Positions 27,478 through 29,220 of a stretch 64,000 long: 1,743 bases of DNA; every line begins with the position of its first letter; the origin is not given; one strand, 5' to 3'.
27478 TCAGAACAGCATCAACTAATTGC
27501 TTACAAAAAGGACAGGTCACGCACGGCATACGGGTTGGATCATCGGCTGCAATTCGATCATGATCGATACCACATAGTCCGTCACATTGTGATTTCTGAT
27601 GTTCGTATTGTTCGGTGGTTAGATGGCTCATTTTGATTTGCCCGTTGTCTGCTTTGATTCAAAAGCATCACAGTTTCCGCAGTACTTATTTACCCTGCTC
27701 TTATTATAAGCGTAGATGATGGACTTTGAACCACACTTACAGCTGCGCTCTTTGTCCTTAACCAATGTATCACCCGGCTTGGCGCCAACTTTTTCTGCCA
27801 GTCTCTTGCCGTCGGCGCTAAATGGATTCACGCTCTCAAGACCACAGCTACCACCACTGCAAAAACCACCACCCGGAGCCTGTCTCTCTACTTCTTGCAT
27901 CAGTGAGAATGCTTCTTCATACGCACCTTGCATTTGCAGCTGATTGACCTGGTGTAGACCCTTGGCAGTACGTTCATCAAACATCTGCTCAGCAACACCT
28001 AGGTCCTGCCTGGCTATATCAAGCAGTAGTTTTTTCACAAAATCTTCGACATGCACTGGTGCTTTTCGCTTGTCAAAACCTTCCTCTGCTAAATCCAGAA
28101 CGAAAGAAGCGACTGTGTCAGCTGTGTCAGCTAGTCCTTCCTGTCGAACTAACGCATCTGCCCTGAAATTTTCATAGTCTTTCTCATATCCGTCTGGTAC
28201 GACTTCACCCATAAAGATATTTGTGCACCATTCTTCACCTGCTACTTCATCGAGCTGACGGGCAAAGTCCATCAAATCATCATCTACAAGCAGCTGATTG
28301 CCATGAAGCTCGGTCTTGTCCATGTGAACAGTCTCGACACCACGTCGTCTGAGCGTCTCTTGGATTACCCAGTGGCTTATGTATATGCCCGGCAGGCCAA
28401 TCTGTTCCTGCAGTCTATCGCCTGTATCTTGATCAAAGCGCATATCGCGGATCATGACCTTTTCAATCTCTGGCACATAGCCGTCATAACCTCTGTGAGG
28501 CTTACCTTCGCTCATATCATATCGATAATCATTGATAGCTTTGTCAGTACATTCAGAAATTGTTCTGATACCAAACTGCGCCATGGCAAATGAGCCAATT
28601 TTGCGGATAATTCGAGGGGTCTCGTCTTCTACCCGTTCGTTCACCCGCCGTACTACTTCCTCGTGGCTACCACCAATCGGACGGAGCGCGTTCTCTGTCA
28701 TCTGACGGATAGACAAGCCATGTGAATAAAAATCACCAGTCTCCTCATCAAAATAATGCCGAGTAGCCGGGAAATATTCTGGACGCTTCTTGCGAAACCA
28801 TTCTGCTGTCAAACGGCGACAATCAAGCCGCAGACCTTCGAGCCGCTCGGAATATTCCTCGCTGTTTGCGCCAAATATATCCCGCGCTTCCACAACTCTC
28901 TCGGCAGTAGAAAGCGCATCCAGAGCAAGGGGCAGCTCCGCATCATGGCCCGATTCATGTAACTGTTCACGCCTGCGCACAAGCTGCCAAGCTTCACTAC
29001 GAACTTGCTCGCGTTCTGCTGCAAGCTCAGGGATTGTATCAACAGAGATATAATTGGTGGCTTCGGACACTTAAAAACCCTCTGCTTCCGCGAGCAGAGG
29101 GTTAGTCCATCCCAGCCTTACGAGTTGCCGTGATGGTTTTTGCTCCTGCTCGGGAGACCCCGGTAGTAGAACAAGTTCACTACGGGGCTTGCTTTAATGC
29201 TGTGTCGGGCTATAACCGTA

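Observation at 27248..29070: Riboswitch-controlled operon of unknown function: a 480-aa protein plus two Cys4 zinc-ribbon mini-proteins (one unannotated)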

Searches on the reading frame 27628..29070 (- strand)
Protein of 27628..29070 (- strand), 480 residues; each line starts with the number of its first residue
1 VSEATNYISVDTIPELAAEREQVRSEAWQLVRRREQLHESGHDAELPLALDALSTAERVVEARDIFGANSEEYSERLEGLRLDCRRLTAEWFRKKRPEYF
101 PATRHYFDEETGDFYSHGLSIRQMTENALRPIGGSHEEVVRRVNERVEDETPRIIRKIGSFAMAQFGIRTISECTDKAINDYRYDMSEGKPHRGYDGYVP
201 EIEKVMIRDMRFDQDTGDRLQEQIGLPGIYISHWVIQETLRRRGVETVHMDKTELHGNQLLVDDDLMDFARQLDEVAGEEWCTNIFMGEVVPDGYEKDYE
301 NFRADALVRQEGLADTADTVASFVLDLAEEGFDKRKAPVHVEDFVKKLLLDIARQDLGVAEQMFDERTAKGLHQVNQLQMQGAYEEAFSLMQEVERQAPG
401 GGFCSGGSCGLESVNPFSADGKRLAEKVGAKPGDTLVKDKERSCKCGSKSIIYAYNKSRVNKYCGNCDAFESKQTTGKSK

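Call 3: search_protein_families(library=pfam, proteins=[window:27628-29070:-], max_evalue=1)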
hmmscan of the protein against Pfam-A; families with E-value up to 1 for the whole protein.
window:27628-29070:- (480 aa): 1 family
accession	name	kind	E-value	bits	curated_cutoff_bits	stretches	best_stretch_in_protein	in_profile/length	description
PF23601.1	DUF7140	-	0.029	14.8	27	1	462-476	2-16/42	Domain of unknown function (DUF7140)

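Call 4: search_protein_families(library=ncbifam, proteins=[window:27628-29070:-], max_evalue=1)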
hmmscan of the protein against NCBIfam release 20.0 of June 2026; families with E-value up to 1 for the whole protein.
window:27628-29070:- (480 aa): 0 families

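Call 6: find_homologous_proteins(query=window:27628-29070:-)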
Query window:27628-29070:- (480 aa): 212 proteins with E <= 0.001 among 8000 candidates; the best 120 are listed.
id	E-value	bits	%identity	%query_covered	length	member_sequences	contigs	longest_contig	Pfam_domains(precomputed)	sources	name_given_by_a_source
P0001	0.0e+0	1096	100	100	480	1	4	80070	-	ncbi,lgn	-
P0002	2.6e-219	747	69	98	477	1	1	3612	-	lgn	-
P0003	2.0e-216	737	68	100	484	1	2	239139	-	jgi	jgi:hypothetical protein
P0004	3.4e-216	737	67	100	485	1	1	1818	-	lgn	-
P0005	3.6e-213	727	66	100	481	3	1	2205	-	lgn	-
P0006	7.0e-213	726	66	98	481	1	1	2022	-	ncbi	-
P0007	9.8e-212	722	65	99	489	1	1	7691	-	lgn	-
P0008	1.3e-209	715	66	99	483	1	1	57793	-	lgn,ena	-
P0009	2.6e-209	714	66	98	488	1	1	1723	-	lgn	-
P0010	4.3e-209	713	66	98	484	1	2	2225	-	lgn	-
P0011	5.2e-208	710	66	98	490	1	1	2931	-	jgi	jgi:hypothetical protein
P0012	1.4e-207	708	66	99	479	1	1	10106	-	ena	-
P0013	2.2e-206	704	66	99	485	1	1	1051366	-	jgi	jgi:hypothetical protein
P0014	3.9e-206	704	66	98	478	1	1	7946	-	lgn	-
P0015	6.8e-206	703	64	99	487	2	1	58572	-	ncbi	-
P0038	4.5e-194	664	61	99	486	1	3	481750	-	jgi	jgi:hypothetical protein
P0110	2.4e-164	566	56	96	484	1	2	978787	-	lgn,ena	-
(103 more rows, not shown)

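Call 7: search_solved_structures(query=window:27628-29070:-, max_evalue=1)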
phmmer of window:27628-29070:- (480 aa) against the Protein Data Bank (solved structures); distinct sequences matched with E-value up to 1: 1.
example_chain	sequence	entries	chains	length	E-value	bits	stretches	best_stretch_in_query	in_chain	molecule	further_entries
9axt_AU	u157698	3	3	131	0.42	12.6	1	143-229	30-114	Small ribosomal subunit protein eS17A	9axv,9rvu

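Call 12: find_related_loci(query=A1, collection=genome_contigs, flank=5000)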
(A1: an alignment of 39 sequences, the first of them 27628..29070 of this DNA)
Query A1 (480 aa) in genome_contigs; peptide patterns used: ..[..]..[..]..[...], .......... (x = any residue, [..] = any of these).
81 stretches matched a pattern; 20 encode a relative of the query (tblastn E <= 1e-3); 19 distinct loci.
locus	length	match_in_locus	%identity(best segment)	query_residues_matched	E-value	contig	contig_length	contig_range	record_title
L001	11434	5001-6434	63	1-475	0e+0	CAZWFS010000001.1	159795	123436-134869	MAG TPA_asm: uncultured Candidatus Saccharibacteria bacterium isolate binchicken_co174_48 genome assembly, contig: NODE_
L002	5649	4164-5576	63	2-475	0e+0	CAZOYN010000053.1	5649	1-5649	MAG TPA_asm: uncultured Candidatus Saccharibacteria bacterium isolate SRP200132_co1_537 genome assembly, contig: NODE_27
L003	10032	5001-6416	59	6-476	0e+0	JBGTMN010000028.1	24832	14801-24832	MAG: Candidatus Saccharimonadales bacterium isolate JTS-RE364 k141_3810817, whole genome shotgun sequence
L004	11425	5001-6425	57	3-477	0e+0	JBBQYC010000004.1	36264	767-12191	MAG: Candidatus Saccharimonadales bacterium isolate Co_metawrap_2145 Cmw_2145_k141_17547395_length_36264_cov_13.0000, wh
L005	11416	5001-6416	60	5-473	4e-172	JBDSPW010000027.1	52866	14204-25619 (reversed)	MAG: Candidatus Saccharimonadales bacterium isolate cluster1_bin.472 k127_14970825, whole genome shotgun sequence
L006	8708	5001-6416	56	7-473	2e-169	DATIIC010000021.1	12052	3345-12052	MAG TPA_asm: Candidatus Saccharimonadales bacterium isolate SMAG_U15654 k141_593177, whole genome shotgun sequence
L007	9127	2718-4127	57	7-477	4e-169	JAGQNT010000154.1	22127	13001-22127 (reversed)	MAG: Candidatus Saccharibacteria bacterium isolate HKST-UBA75 k127_2611020, whole genome shotgun sequence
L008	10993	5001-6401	56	6-471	8e-159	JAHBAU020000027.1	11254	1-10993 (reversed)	MAG: Candidatus Saccharibacteria bacterium isolate AQU-11 c_000000112324, whole genome shotgun sequence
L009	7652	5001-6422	54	1-480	1e-157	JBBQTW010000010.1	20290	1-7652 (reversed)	MAG: Candidatus Saccharimonadales bacterium isolate Co_metawrap_1863 Cmw_1863_k141_28640861_length_20290_cov_11.2700, wh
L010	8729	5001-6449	51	2-480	6e-153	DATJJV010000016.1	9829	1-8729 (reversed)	MAG TPA_asm: Candidatus Pristimantibacillus sp. isolate SMAG_U15575 k141_146360, whole genome shotgun sequence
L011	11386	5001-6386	52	2-467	5e-152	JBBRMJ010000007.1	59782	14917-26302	MAG: Candidatus Saccharimonadales bacterium isolate La1_metabat2.033 LA1C_B2.033_k141_1376398L_59782_cov_12.9990, whole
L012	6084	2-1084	63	117-477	5e-152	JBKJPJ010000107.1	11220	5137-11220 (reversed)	MAG: Candidatus Saccharimonadales bacterium isolate ant_bin.454 k117_4518639, whole genome shotgun sequence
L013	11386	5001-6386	51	2-467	5e-148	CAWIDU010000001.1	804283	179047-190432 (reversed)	MAG: uncultured Candidatus Saccharibacteria bacterium isolate MFD04540.bin.2.10 genome assembly, contig: contig_3850, wh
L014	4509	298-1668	46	5-465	3e-122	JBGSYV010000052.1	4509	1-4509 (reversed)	MAG: Candidatus Saccharimonadales bacterium isolate JTS-RE99 k141_5441624, whole genome shotgun sequence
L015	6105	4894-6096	50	5-411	2e-120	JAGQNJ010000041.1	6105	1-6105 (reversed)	MAG: Candidatus Saccharibacteria bacterium isolate HKST-UBA65 NODE_41_length_6175_cov_2.961463, whole genome shotgun seq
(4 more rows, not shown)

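Call 17: predict_structure(alignment_id=A1)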
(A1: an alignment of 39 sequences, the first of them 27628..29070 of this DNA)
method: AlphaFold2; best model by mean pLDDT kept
length: 480 residues; sequences in the alignment: 39
mean_pLDDT: 87.8   pTM: 0.88
mean pLDDT of the five models: 87.8, 87.8, 86.4, 85.7, 85.7
residues with pLDDT >= 90: 306; 70-90: 133; 50-70: 23; < 50: 18
segments of 3 or more residues with pLDDT < 50: 1-3, 196-199, 402-408, 478-480
pLDDT, mean of each block of 10 residues (from residue 1): 69 93 96 92 86 90 94 90 90 92 92 89 90 80 92 82 77 83 75 52 85 89 92 96 94 90 94 98 96 94 95 95 95 86 91 92 88 96 95 84 45 90 94 92 89 94 93 66
secondary structure, 60 per line:
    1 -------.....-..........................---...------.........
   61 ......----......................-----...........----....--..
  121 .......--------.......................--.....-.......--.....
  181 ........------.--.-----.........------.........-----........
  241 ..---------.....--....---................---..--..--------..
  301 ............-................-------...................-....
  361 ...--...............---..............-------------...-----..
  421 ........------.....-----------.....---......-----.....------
elements in order: H14-39 H52-66 H71-92 E98-108 E113-116 H121-127 H136-158 H161-165 E167-173 H176-188 E204-212 E219-227 H233-242 H252-256 E259-262 H266-281 H299-312 H314-329 H337-355 H357-363 H366-380 H384-397 E411-413 H419-428 E435-439 E451-455 E459-464 E470-474

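Call 21: search_protein_representatives(alignment_id=A1)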
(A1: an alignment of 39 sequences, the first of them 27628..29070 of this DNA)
Query: 39 sequences, 484 profile positions. Proteins with E-value up to 0.001 (for the whole library): 190; up to 1e-10: 166; up to 1e-30: 124. The best 150 are listed.
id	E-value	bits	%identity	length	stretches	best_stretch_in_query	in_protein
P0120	1.8e-225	765.6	-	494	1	1-482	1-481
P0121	3.6e-213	725.0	-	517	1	10-482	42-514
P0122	1.2e-191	654.0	-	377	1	109-483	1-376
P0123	2.1e-164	564.2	-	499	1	8-482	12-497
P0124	4.4e-163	559.8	-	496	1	8-475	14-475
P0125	8.8e-161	552.2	-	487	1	9-477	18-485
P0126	5.0e-158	543.2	-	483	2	153-477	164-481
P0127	1.6e-148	511.8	-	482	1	6-477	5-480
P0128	3.8e-146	504.0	-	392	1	8-367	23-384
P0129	3.9e-140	484.1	-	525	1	8-482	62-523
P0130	1.9e-131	455.5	-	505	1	9-482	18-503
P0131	4.0e-128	444.5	-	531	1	10-482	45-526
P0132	1.5e-125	436.0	-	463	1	9-476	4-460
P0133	2.0e-125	435.7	-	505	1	15-482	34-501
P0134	3.3e-125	434.9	-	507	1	8-477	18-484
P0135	2.1e-123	429.0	-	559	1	10-470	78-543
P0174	1.2e-92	327.6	-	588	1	9-473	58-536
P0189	1.3e-84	301.0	-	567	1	5-478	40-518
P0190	3.1e-84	299.8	-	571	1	15-456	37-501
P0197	5.7e-80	285.7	-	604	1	40-482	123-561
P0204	9.4e-76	271.8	-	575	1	14-479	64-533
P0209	8.8e-72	258.7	-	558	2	175-478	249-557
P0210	2.0e-71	257.5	-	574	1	9-477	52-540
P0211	2.8e-70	253.8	-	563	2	168-474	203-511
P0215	7.4e-68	245.8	-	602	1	43-479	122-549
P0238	2.6e-36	141.7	-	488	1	10-479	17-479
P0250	1.4e-24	103.1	-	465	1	22-463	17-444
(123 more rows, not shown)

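Call 30: fold_search(model_id=the predicted structure, library=pdb)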
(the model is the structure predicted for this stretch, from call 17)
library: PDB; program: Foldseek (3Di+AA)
matches with E <= 10: 253; with E <= 0.001: 0
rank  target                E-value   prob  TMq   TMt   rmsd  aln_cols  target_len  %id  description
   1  2fpn                  6.2e-01  0.04  0.05  0.10  24.1       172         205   12  The crystal structure of the ywmB protein from Bacillus subtilis (released 2006-03-14)
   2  4iv6_B                9.5e-01  0.03  0.10  0.12  23.0       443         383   10  X-ray crystal structure of an isovaleryl-CoA dehydrogenase from Mycobacterium smegmatis (released 2013-03-20)
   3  5jqm_C                1.1e+00  0.05  0.07  0.12  16.8       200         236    9  Crystal Structure of Phosphatidic acid Transporter Ups1/Mdm35 Void of Bound Phospholipid from Saccharomyces Cerevisiae (released 2017-07-12)
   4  9khv_A                1.2e+00  0.03  0.09  0.05  21.1       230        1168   11  Structure of DdmD dimer with ssDNA without nucleotide (released 2025-02-19)
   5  5jqm_A                1.3e+00  0.05  0.07  0.12  17.3       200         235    8  Crystal Structure of Phosphatidic acid Transporter Ups1/Mdm35 Void of Bound Phospholipid from Saccharomyces Cerevisiae (released 2017-07-12)
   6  9bf1_A                1.4e+00  0.02  0.10  0.06  28.9       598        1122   10  Structure of apo-state V. cholerae DdmD (released 2024-08-21)
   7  5evy                  1.4e+00  0.05  0.10  0.11  22.1       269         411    9  Salicylate hydroxylase substrate complex (released 2015-12-16)
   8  9dze_a                1.5e+00  0.03  0.09  0.13  20.7       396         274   13  Computationally Designed Bifaceted Protein Nanomaterial pD5-14 (released 2024-10-30)
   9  5jqm_B                1.7e+00  0.04  0.07  0.11  17.2       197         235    7  Crystal Structure of Phosphatidic acid Transporter Ups1/Mdm35 Void of Bound Phospholipid from Saccharomyces Cerevisiae (released 2017-07-12)
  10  5inw_A                1.8e+00  0.04  0.08  0.10  15.5       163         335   10  Structure of reaction loop cleaved lamprey angiotensinogen (released 2016-10-05)
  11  5lth                  1.9e+00  0.06  0.15  0.19  15.8       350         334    9  Crystal structure of the alpha subunit of heme dependent oxidative N-demethylase (HODM) in complex with the dimethylamin (released 2016-11-09)
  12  3lyd_A                2.0e+00  0.06  0.08  0.19  13.8       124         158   10  Crystal structure of Putative uncharacterized protein from Jonesia denitrificans (released 2010-03-09)
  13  3l5z_A                2.0e+00  0.05  0.08  0.22  15.4       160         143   11  Crystal structure of transcriptional regulator, GntR family from Bacillus cereus (released 2010-01-05)
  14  6nes_A                2.0e+00  0.03  0.10  0.11  22.3       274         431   12  FAD-dependent monooxygenase TropB from T. stipitatus (released 2019-08-14)
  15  3ub7_A                2.1e+00  0.10  0.13  0.29  16.6       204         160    9  Periplasmic portion of the Helicobacter pylori chemoreceptor TlpB with acetamide bound (released 2012-06-27)
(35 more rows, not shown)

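Call 31: find_encoding_contigs(protein=P0013, flank=10000, max_places=2)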
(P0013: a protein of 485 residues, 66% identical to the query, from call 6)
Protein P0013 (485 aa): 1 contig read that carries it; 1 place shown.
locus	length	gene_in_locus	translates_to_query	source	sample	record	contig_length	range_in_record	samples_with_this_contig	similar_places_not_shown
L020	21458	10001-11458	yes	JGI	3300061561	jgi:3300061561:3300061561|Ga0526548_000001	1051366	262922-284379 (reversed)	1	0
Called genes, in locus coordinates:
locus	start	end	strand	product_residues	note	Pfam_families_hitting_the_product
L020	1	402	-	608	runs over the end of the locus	PF13230:GATase_4 (weak), PF13522:GATase_6, PF13537:GATase_7, PF01380:SIS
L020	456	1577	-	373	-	PF13439:Glyco_transf_4, PF20706:GT4-conflict (weak), PF00534:Glycos_transf_1, PF13692:Glyco_trans_1_4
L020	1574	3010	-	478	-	PF13727:CoA_binding_3 (weak), PF02397:Bac_transf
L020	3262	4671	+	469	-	PF04932:Wzy_C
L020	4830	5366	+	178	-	PF00149:Metallophos, PF12850:Metallophos_2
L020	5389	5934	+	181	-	PF01725:Ham1p_like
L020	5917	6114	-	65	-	-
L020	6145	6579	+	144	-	PF04138:GtrA_DPMS_TM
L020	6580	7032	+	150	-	PF01726:LexA_DNA_bind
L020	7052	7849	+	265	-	PF02673:BacA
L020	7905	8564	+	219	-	-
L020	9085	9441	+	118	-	PF14478:DUF4430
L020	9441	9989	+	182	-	PF20221:DUF6580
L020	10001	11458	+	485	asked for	-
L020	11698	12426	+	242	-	-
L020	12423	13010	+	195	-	PF01467:CTP_transf_like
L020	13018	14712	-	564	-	PF00999:Na_H_Exchanger, PF02254:TrkA_N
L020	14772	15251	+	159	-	PF04120:Iron_permease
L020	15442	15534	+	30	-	-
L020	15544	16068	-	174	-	PF11303:DUF3105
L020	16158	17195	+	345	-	PF00571:CBS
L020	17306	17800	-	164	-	PF20803:PaaX_M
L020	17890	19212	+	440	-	PF01336:tRNA_anti-codon, PF00152:tRNA-synt_2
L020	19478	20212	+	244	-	PF06737:Transglycosylas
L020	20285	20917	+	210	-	PF00657:Lipase_GDSL, PF13472:Lipase_GDSL_2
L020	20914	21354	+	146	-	-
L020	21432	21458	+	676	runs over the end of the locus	PF13620:CarboxypepD_reg (faint)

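Call 38: find_encoding_contigs(protein=P0038, flank=6000, max_places=1)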
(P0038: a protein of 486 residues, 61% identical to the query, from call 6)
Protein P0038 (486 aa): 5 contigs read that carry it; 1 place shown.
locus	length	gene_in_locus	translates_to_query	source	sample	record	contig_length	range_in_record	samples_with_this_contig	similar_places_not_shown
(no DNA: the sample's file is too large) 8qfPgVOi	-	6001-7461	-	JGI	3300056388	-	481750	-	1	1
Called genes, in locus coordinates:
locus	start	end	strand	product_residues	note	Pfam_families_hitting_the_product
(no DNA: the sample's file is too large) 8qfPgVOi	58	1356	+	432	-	PF04932:Wzy_C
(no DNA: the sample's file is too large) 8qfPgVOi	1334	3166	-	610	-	PF13230:GATase_4 (faint), PF13522:GATase_6, PF13537:GATase_7, PF01380:SIS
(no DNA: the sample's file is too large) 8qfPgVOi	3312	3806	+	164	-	PF04138:GtrA_DPMS_TM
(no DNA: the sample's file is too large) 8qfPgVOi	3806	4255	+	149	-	PF01726:LexA_DNA_bind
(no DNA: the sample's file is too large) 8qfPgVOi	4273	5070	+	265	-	PF02673:BacA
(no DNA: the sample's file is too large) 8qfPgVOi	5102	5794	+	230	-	-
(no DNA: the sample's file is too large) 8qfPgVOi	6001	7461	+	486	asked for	-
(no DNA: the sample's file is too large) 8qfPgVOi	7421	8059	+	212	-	PF01467:CTP_transf_like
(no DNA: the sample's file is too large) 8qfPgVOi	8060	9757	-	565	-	PF00999:Na_H_Exchanger, PF02254:TrkA_N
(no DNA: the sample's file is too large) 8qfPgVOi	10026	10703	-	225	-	PF13462:Thioredoxin_4, PF01323:DSBA (weak)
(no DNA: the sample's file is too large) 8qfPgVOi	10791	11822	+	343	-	PF00571:CBS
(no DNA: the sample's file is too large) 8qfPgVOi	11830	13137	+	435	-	PF01336:tRNA_anti-codon, PF00152:tRNA-synt_2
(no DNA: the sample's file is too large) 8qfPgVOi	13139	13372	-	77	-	-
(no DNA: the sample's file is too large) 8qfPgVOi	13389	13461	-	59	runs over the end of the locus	-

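Call 39: find_encoding_contigs(protein=P0110, flank=6000, max_places=1)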
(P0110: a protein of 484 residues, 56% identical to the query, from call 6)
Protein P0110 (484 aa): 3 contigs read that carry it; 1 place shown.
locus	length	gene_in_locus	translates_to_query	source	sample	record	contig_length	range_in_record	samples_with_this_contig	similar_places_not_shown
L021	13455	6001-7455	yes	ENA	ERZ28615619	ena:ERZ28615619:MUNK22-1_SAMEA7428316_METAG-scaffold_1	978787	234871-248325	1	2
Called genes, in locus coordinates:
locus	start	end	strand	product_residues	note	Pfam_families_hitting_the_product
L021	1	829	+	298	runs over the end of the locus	PF00005:ABC_tran, PF13304:AAA_21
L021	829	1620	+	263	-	PF01061:ABC2_membrane, PF12679:ABC2_membrane_2, PF12730:ABC2_membrane_4, PF10920:DUF2705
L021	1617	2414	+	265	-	PF02673:BacA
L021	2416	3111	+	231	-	-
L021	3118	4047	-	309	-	-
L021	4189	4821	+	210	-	-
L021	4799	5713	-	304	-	PF02353:CMAS, PF13489:Methyltransf_23 (weak), PF13847:Methyltransf_31, PF08241:Methyltransf_11, PF08242:Methyltransf_12 (weak), PF13649:Methyltransf_25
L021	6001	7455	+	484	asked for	-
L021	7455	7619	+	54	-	-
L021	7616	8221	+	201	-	PF01467:CTP_transf_like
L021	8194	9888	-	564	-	PF00999:Na_H_Exchanger, PF02254:TrkA_N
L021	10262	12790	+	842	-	PF00690:Cation_ATPase_N, PF00122:E1-E2_ATPase, PF00702:Hydrolase, PF13246:Cation_ATPase, PF00689:Cation_ATPase_C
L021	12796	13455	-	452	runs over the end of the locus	PF03616:Glt_symporter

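Call 40: find_encoding_contigs(protein=P0003, flank=6000, max_places=1)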
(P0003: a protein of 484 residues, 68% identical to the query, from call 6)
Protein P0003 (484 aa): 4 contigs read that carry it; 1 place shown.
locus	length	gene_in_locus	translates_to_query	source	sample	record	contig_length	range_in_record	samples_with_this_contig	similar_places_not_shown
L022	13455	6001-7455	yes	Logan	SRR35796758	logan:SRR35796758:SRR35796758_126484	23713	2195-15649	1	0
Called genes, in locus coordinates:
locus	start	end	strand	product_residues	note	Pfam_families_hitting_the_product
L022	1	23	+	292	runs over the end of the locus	PF01073:3Beta_HSD, PF01370:Epimerase, PF02719:Polysacc_synt_2, PF04321:RmlD_sub_bind, PF07993:NAD_binding_4 (faint), PF16363:GDP_Man_Dehyd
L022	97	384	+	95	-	PF12732:YtxH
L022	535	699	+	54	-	-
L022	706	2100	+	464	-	-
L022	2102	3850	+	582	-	PF00884:Sulfatase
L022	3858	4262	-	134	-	PF01878:EVE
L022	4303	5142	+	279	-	PF02673:BacA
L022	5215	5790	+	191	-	-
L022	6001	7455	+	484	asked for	-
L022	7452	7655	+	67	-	-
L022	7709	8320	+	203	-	PF01467:CTP_transf_like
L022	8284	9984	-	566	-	PF00999:Na_H_Exchanger, PF02254:TrkA_N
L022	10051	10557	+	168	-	PF04120:Iron_permease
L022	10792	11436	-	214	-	PF13098:Thioredoxin_2 (weak), PF13462:Thioredoxin_4, PF01323:DSBA, PF13743:Thioredoxin_5 (weak)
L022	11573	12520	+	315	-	PF01595:CNNM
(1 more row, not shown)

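Call 42: find_encoding_contigs(protein=P0250, flank=6000, max_places=2)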
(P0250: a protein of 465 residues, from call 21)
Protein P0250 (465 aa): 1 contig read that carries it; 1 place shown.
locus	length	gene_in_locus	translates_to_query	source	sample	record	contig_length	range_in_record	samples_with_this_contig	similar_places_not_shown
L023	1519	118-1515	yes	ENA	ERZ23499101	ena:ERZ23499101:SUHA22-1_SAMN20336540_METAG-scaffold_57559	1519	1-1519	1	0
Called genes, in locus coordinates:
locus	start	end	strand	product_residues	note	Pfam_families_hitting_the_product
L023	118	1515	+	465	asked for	-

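Call 43: find_encoding_contigs(protein=P0238, flank=6000, max_places=2)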
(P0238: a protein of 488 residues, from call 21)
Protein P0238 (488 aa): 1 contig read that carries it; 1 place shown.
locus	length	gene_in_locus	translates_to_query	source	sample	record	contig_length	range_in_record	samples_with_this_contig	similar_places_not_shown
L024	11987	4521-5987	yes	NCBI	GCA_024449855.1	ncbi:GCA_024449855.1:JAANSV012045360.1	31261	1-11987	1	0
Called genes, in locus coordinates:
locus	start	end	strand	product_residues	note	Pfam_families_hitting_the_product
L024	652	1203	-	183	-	PF07681:DoxX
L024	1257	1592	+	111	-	PF02325:CCB3_YggT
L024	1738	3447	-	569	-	PF00082:Peptidase_S8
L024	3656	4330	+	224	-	-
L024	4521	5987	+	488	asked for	-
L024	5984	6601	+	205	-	PF01467:CTP_transf_like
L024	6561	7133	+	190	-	PF01812:5-FTHF_cyc-lig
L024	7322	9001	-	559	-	PF00999:Na_H_Exchanger, PF02254:TrkA_N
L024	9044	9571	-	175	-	PF01988:VIT1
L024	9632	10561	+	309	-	PF01544:CorA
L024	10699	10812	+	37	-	-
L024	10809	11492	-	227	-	PF13462:Thioredoxin_4, PF01323:DSBA, PF13743:Thioredoxin_5 (weak)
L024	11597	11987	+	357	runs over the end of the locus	PF01595:CNNM, PF00571:CBS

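Call 44: search_solved_structures(query=A1, max_evalue=10)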
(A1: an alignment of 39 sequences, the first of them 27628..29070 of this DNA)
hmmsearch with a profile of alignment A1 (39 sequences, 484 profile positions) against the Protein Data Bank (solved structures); distinct sequences matched with E-value up to 10: 4.
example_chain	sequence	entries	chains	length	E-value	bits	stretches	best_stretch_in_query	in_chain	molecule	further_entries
5cwm_A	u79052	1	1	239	0.16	13.8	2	310-361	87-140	Designed helical repeat protein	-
6e9z_B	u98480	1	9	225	0.23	13.2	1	310-361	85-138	DHF119 filament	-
6e9y_A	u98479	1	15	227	2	10.2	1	310-360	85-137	DHF38 filament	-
6e9t_B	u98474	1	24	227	2.4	9.9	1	320-361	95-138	DHF58 filament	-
